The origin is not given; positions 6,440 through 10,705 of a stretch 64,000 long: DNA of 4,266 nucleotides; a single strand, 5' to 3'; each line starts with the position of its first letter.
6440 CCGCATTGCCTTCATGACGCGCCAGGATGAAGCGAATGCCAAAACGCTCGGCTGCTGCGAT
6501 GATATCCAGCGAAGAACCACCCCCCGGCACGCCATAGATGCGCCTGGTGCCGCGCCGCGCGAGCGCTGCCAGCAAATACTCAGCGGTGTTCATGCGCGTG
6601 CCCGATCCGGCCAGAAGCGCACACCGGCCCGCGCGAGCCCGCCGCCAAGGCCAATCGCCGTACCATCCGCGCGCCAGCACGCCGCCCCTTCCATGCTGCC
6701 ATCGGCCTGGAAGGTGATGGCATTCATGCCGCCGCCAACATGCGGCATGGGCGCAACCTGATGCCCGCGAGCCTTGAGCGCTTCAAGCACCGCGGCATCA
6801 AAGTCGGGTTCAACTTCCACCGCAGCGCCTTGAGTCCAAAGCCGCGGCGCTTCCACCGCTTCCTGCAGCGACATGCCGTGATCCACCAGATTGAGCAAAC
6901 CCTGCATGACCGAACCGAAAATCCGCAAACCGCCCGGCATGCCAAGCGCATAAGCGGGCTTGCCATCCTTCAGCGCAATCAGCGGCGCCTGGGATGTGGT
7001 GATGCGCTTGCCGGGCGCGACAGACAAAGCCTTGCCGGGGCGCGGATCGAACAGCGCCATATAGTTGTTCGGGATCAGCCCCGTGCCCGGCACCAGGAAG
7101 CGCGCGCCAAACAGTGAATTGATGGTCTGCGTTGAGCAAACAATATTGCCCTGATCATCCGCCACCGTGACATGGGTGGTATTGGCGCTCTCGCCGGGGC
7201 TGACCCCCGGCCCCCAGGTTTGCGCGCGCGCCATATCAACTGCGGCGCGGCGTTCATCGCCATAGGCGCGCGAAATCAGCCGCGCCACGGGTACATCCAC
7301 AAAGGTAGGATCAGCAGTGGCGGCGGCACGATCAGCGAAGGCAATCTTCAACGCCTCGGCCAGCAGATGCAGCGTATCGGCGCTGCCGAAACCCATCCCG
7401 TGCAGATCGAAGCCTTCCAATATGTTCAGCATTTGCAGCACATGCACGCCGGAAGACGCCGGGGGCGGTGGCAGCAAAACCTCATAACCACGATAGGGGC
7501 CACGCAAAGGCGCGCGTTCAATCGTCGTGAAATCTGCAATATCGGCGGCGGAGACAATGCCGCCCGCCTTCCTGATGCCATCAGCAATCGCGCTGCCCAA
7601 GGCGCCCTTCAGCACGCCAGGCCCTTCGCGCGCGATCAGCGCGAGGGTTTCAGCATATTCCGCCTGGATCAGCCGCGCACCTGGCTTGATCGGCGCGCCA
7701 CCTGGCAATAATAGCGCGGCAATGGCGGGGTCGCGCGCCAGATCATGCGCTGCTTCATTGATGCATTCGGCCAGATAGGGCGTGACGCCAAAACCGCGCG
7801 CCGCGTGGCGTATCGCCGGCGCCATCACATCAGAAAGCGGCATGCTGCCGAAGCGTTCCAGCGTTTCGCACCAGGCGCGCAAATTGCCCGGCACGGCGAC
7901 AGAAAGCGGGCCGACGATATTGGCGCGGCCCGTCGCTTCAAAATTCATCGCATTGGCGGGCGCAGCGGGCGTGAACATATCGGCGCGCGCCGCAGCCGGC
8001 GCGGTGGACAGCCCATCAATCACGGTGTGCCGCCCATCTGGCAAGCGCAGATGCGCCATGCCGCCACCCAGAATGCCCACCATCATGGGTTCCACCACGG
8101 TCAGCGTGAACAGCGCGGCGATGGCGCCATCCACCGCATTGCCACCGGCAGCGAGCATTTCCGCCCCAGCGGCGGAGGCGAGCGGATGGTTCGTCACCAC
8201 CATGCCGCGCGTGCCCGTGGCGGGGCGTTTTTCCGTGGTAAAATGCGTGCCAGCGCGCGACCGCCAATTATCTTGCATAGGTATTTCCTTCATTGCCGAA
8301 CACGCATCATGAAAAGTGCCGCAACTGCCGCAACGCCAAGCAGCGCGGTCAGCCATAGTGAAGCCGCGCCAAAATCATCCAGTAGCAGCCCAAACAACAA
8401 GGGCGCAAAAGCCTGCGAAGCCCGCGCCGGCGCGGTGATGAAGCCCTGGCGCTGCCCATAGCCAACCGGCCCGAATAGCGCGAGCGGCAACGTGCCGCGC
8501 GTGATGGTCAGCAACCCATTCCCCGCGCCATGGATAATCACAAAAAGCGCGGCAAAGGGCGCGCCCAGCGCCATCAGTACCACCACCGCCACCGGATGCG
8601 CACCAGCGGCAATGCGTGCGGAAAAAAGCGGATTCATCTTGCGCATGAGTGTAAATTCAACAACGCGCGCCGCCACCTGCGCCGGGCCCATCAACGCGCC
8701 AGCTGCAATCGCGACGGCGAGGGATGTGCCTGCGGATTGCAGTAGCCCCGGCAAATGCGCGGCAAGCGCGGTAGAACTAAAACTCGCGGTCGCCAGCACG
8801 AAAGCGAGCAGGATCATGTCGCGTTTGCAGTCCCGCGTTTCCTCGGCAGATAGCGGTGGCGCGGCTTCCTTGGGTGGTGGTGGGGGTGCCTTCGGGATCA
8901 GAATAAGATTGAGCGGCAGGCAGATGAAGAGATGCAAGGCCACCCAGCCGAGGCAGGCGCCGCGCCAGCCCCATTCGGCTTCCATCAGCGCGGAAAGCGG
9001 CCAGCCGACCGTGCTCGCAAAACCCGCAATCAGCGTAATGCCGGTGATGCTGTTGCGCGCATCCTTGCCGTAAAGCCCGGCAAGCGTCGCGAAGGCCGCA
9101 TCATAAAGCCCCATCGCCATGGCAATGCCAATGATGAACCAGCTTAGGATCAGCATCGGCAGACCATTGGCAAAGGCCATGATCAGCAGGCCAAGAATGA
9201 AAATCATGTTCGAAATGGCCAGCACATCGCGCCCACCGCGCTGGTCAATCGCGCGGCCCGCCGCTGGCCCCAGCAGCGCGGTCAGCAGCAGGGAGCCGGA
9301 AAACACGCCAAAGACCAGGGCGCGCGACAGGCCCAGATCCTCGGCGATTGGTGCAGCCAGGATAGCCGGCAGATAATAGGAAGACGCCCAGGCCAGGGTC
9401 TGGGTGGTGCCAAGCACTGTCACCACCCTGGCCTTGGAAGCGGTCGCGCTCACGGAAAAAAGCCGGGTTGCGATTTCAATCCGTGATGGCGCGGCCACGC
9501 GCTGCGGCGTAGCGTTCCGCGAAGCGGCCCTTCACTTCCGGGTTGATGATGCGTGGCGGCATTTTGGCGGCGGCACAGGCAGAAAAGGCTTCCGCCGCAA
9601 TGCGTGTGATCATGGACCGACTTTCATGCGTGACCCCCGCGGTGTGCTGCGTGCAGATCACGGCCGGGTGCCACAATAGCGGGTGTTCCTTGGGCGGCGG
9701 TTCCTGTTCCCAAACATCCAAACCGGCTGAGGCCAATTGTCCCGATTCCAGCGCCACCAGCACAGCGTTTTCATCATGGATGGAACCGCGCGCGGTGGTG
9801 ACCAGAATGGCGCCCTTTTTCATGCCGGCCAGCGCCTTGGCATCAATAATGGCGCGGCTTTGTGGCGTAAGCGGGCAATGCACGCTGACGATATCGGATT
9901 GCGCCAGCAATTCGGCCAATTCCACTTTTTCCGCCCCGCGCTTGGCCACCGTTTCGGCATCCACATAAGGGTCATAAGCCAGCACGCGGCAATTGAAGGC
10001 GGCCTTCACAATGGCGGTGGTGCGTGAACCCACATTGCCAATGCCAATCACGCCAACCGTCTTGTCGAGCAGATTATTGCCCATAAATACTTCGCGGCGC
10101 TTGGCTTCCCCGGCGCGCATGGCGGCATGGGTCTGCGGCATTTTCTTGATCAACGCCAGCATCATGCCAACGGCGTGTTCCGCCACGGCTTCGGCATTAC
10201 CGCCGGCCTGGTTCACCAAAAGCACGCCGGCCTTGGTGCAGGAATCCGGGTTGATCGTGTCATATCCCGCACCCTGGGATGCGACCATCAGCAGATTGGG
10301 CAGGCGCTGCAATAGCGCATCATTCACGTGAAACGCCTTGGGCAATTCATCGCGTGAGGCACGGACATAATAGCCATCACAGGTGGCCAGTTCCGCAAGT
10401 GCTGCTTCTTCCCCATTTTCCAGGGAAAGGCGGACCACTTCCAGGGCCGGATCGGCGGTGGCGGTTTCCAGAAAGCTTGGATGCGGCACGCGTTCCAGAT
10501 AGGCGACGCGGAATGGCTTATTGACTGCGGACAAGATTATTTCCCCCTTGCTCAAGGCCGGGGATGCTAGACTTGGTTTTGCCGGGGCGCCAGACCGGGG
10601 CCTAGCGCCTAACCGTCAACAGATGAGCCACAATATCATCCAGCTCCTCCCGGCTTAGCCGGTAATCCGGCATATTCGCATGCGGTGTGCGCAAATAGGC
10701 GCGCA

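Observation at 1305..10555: Six-gene operon that looks like an undescribed amide/lactam catabolic pathway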

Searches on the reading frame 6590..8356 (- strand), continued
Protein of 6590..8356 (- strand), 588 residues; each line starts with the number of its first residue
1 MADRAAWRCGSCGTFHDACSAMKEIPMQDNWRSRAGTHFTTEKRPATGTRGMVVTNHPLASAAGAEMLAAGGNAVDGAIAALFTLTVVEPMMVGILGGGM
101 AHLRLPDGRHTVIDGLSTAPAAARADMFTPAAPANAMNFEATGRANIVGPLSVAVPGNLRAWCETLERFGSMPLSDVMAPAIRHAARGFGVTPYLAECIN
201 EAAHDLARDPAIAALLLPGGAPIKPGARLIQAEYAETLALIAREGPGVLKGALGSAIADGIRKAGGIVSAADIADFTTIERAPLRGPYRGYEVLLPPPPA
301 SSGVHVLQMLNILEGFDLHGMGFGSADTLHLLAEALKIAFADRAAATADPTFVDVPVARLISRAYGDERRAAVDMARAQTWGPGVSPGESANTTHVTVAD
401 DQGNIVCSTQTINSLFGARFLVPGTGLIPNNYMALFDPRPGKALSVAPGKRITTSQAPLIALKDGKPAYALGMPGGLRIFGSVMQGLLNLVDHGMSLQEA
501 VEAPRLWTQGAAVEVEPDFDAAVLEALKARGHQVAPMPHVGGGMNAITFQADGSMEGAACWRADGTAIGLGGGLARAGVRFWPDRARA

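Call 52: search_protein_families(library=pfam, proteins=[L139:3494-4399:+, L164:3503-4930:-, L158:5036-5839:+, L132:2191-2769:+, L132:5751-7853:+, L119:8988-9758:-, L133:8971-9855:+, L113:6058-7203:-, L152:11655-12620:+, L152:12786-14372:+])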
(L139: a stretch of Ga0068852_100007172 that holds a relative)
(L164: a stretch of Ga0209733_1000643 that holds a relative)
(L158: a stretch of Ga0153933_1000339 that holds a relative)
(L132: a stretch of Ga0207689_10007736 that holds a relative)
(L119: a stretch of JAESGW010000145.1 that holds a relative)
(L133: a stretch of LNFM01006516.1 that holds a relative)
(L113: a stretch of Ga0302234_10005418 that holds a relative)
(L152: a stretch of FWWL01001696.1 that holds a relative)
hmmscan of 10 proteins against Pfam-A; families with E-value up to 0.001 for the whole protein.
L139:3494-4399:+ (301 aa): 3 families
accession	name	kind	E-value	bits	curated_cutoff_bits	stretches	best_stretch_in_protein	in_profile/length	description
PF01149.29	Fapy_DNA_glyco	-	1.6e-38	132.3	25.5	1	1-128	1-117/117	Formamidopyrimidine-DNA glycosylase N-terminal domain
PF06831.19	H2TH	-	5.9e-24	84.3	34.7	1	145-210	1-66/93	Formamidopyrimidine-DNA glycosylase H2TH domain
PF06827.20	zf-FPG_IleRS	-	2.2e-05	24.6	21.3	1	271-301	1-29/30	Zinc finger found in FPG and IleRS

L164:3503-4930:- (475 aa): 2 families
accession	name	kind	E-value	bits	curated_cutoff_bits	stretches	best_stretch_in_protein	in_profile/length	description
PF01471.23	PG_binding_1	-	1.3e-09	38.5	23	1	80-130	3-53/57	Putative peptidoglycan binding domain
PF13365.12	Trypsin_2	-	1.6e-08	35.9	27.6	1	291-417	1-144/144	Trypsin-like peptidase domain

L158:5036-5839:+ (267 aa): 2 families
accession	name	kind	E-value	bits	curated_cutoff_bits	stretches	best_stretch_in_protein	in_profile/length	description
PF00899.27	ThiF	-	5.5e-74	248.7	28.1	1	11-250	1-235/238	ThiF family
PF03435.24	Sacchrp_dh_NADP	-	3.1e-05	24.8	25.1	1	33-153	1-100/129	Saccharopine dehydrogenase NADP binding domain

L132:2191-2769:+ (192 aa): 2 families
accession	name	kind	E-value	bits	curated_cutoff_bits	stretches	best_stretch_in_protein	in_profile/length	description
PF13302.13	Acetyltransf_3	-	8.1e-28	98.3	25.4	1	18-160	1-137/138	Acetyltransferase (GNAT) domain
PF00583.31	Acetyltransf_1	-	1.4e-05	25.8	20.7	1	51-158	14-114/116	Acetyltransferase (GNAT) family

L132:5751-7853:+ (700 aa): 3 families
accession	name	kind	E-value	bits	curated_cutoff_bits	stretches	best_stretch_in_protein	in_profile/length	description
PF00015.26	MCPsignal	-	6.3e-33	114.5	34.6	1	504-662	7-165/172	Methyl-accepting chemotaxis protein (MCP) signalling domain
PF12729.13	4HB_MCP_1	-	7.4e-08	32.6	27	1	5-178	1-175/181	Four helix bundle sensory module for signal transduction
PF00672.30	HAMP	-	8.9e-08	32.8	25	1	349-396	2-48/53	HAMP domain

L119:8988-9758:- (256 aa): 5 families
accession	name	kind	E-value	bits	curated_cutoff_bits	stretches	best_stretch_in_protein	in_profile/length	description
PF01656.29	CbiA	-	2.1e-10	41.1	25.4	1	4-120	1-63/125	CobQ/CobB/MinD/ParA nucleotide binding domain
PF13614.12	AAA_31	-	3.5e-09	37.3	27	1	1-45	1-45/177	AAA domain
PF07015.17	VirC1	-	3.9e-09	36.6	24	1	1-125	1-130/231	VirC1 protein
PF09140.17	MipZ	-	1.2e-07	31.8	20.7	1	3-42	2-42/262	ATPase MipZ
PF10609.15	ParA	-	2.6e-05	24.2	27.1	1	2-43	4-45/246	NUBPL iron-transfer P-loop NTPase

L133:8971-9855:+ (294 aa): 2 families
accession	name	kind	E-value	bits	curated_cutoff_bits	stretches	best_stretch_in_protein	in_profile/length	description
PF03466.25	LysR_substrate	-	2.4e-33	115.8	28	1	88-290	3-207/209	LysR substrate binding domain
PF00126.33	HTH_1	-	1.5e-22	79.7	26.6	1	4-63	1-60/60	Bacterial regulatory helix-turn-helix protein, lysR family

L113:6058-7203:- (381 aa): 1 family
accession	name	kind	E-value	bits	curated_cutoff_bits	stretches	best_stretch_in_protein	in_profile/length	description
PF00248.27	Aldo_ket_red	-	1.5e-67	228.2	24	1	62-352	2-288/291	Aldo/keto reductase family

L152:11655-12620:+ (321 aa): 5 families
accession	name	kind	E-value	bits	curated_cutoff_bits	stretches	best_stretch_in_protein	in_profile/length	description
PF02826.25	2-Hacid_dh_C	-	2.5e-62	209.8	25.1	1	109-287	1-178/178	D-isomer specific 2-hydroxyacid dehydrogenase, NAD binding domain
PF00389.36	2-Hacid_dh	-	2.7e-17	63.1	24.6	1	5-253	1-103/134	D-isomer specific 2-hydroxyacid dehydrogenase, catalytic domain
PF00670.27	AdoHcyase_NAD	-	1.6e-08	35.3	27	1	141-238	19-112/162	S-adenosyl-L-homocysteine hydrolase, NAD binding domain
PF07991.19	KARI_N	-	2.1e-05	24.6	20.6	1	143-232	2-91/165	Acetohydroxy acid isomeroreductase, NADPH-binding domain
PF03446.21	NAD_binding_2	-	2.5e-05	24.8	21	1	147-235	1-92/161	NAD binding domain of 6-phosphogluconate dehydrogenase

L152:12786-14372:+ (528 aa): 1 family
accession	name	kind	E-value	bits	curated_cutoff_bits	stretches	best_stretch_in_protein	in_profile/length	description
PF01019.26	G_glu_transpept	-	2.5e-85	287.7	27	2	37-334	2-282/512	Gamma-glutamyltranspeptidase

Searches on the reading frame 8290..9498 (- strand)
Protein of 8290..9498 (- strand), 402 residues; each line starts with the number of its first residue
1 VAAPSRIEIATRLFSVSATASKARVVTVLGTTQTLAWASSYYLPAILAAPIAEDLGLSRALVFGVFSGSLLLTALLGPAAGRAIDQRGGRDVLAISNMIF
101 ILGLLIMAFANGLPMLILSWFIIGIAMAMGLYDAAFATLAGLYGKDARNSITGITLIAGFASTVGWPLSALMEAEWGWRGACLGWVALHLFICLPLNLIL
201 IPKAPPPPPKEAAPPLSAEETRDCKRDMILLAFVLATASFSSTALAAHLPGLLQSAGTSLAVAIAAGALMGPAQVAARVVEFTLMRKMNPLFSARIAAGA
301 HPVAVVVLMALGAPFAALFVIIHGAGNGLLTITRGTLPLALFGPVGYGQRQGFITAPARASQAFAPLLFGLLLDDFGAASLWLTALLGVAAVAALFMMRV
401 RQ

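Call 4: search_protein_families(library=pfam, proteins=[window:8290-9498:-])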
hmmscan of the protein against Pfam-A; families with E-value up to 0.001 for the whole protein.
window:8290-9498:- (402 aa): 1 family
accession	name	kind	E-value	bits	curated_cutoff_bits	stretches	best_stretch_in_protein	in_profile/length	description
PF07690.21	MFS_1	-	3.1e-23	82.7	33.4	1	34-333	6-314/347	Major Facilitator Superfamily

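Call 5: search_protein_families(library=ncbifam, proteins=[window:8290-9498:-])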
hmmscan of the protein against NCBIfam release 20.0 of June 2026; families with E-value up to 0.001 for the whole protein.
window:8290-9498:- (402 aa): 14 families
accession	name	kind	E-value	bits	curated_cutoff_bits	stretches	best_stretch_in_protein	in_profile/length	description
NF033733.1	MFS_ArsK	equivalog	5.7e-73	246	400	1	24-399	3-385/388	arsenite efflux MFS transporter ArsK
NF049980.1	SfMCT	equivalog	1e-11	44.2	320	1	28-380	5-369/378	L-lactate MFS transporter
TIGR00890.1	2A0111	subfamily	3.1e-10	39.5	374.85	1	26-385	4-367/377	oxalate/formate antiport family MFS transporter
NF052357.1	GlucTporGlcPStph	equivalog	7.8e-08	31.6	750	1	51-153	33-134/445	glucose transporter GlcP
TIGR00880.1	2_A_01_02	superfamily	7.4e-07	29.4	131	1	71-193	9-133/141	multidrug resistance protein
NF003024.0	PRK03893.1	subfamily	1.7e-06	27.1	604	1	73-180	69-176/497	sialate:H+ symport family MFS transporter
TIGR00891.1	2A0112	subfamily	2.4e-05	23.6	552.9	1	38-200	25-182/405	sialate:H+ symport family MFS transporter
NF008654.0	PRK11652.1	equivalog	0.00012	21.1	479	1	38-191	24-175/397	multidrug efflux MFS transporter EmrD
NF053517.1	HbztTptrPcaK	equivalog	0.00024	20.2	770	1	47-194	41-190/437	4-hydroxybenzoate transporter PcaK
TIGR00886.1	2A0108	subfamily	0.00028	20.1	311.7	1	35-128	12-106/368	NarK family nitrate/nitrite MFS transporter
TIGR04259.1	oxa_formateAnti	equivalog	0.00037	19.4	335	1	38-163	16-138/405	oxalate/formate MFS antiporter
NF040856.1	FexB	exception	0.00043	19.2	950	1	20-196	10-185/469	chloramphenicol/florfenicol efflux MFS transporter FexB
TIGR00893.1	2A0114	subfamily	0.00054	19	395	1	48-180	17-149/399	D-galactonate transporter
NF000218.1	FexA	exception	0.0007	18.3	900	1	49-201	45-190/475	chloramphenicol/florfenicol efflux MFS transporter FexA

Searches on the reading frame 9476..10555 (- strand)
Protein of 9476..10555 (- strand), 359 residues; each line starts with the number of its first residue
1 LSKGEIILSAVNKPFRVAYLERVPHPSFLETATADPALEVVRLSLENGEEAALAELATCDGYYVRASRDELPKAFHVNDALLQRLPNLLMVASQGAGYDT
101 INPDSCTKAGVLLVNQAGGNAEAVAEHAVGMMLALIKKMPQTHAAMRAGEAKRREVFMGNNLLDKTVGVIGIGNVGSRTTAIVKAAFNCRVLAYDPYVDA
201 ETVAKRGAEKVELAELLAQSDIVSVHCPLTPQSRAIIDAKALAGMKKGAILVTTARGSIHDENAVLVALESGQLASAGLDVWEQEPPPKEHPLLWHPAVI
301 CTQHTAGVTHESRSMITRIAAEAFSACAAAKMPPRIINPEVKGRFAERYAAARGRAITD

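Call 4: search_protein_families(library=pfam, proteins=[window:9476-10555:-])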
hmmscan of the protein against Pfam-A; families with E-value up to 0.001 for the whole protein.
window:9476-10555:- (359 aa): 2 families
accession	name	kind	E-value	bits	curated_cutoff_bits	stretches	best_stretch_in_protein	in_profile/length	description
PF02826.25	2-Hacid_dh_C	-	3.2e-58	196.5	25.1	1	129-306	1-178/178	D-isomer specific 2-hydroxyacid dehydrogenase, NAD binding domain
PF00389.36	2-Hacid_dh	-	1.1e-17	64.4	24.6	1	41-338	22-134/134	D-isomer specific 2-hydroxyacid dehydrogenase, catalytic domain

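Call 5: search_protein_families(library=ncbifam, proteins=[window:9476-10555:-])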
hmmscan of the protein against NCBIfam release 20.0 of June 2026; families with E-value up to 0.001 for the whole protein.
window:9476-10555:- (359 aa): 22 families
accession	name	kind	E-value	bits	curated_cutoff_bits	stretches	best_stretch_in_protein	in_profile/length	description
TIGR01327.1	PGDH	equivalog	4e-71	240.4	454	1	49-338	31-311/525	phosphoglycerate dehydrogenase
NF009714.1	PRK13243.1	equivalog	1.7e-55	188.7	455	1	77-341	57-326/332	glyoxylate reductase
NF005069.0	PRK06487.1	equivalog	1.5e-44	152.3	448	1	77-330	59-313/320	2-hydroxyacid dehydrogenase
NF011938.0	PRK15409.1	equivalog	1.5e-43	149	492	1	76-342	55-323/324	glyoxylate/hydroxypyruvate reductase GhrB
NF005750.0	PRK07574.1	equivalog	1.3e-40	139.7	329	1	82-316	109-345/386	NAD-dependent formate dehydrogenase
NF006263.0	PRK08410.1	equivalog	1.5e-39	136.2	389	1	77-320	53-299/311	D-2-hydroxyacid dehydrogenase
NF008759.0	PRK11790.1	equivalog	5.4e-38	130.7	404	1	76-324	65-313/410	phosphoglycerate dehydrogenase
NF041369.1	Dhydh_Halo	equivalog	2.3e-36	125.6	400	1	90-325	58-292/305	D-2-hydroxyacid dehydrogenase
NF001309.0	PRK00257.1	equivalog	8.1e-35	120.5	434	1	77-330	49-280/379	4-phosphoerythronate dehydrogenase PdxB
NF005387.0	PRK06932.1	equivalog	2.9e-34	118.4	492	1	80-308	58-290/314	2-hydroxyacid dehydrogenase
NF006374.0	PRK08605.1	subfamily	1.6e-33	116.2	356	1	77-286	57-267/332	D-lactate dehydrogenase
NF000492.1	vanH_gen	exception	2e-32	112.6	540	1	91-285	70-255/312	D-lactate dehydrogenase VanH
NF009127.0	PRK12480.1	equivalog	2.3e-27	95.9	579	1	91-285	73-264/330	D-lactate dehydrogenase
NF005027.0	PRK06436.1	equivalog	1.1e-26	93.7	261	1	90-323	52-275/303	2-hydroxyacid dehydrogenase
NF000128.1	vanH-Sc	exception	1.1e-26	93.7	650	1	91-285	90-275/337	D-lactate dehydrogenase VanH-Sc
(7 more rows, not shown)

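Call 9: search_solved_structures(query=window:9476-10555:-, max_evalue=1e-20)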
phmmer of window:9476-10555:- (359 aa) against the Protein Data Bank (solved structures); distinct sequences matched with E-value up to 1e-20: 138 (the best 60 are shown).
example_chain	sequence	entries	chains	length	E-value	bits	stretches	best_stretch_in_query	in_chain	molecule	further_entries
6plf_A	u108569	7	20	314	1.3e-46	162.7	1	35-317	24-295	D-3-phosphoglycerate dehydrogenase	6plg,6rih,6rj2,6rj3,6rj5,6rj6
7cvp_A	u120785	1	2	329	1.5e-46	162.6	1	35-317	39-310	D-3-phosphoglycerate dehydrogenase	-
7ewh_A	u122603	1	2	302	1.5e-46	162.5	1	35-316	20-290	D-3-phosphoglycerate dehydrogenase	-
6cwa_A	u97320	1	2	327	1.5e-46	162.5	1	35-317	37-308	D-3-phosphoglycerate dehydrogenase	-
7dkm_A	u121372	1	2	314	1.5e-46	162.5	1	35-316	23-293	D-3-phosphoglycerate dehydrogenase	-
5n6c_A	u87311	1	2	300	1.5e-46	162.5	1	35-316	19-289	D-3-phosphoglycerate dehydrogenase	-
2g76_A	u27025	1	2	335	1.6e-46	162.4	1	35-317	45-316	D-3-phosphoglycerate dehydrogenase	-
3ddn_A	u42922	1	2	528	2.8e-46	161.7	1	76-338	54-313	D-3-phosphoglycerate dehydrogenase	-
1ygy_A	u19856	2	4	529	2.8e-46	161.7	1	76-338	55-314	D-3-phosphoglycerate dehydrogenase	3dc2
1wwk_A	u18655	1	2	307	4.9e-45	157.6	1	77-314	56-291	phosphoglycerate dehydrogenase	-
9jnq_A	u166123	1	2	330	6.2e-45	157.2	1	86-346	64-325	McyI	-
9jnr_A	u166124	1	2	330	2.5e-43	152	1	85-345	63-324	McyI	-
8wph_A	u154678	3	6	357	1e-42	149.9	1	85-341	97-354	McyI-NAD | McyI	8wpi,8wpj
8wpq_A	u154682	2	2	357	1.9e-42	149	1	85-341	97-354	McyI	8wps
8wpo_A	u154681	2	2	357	2e-42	149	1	85-341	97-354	McyI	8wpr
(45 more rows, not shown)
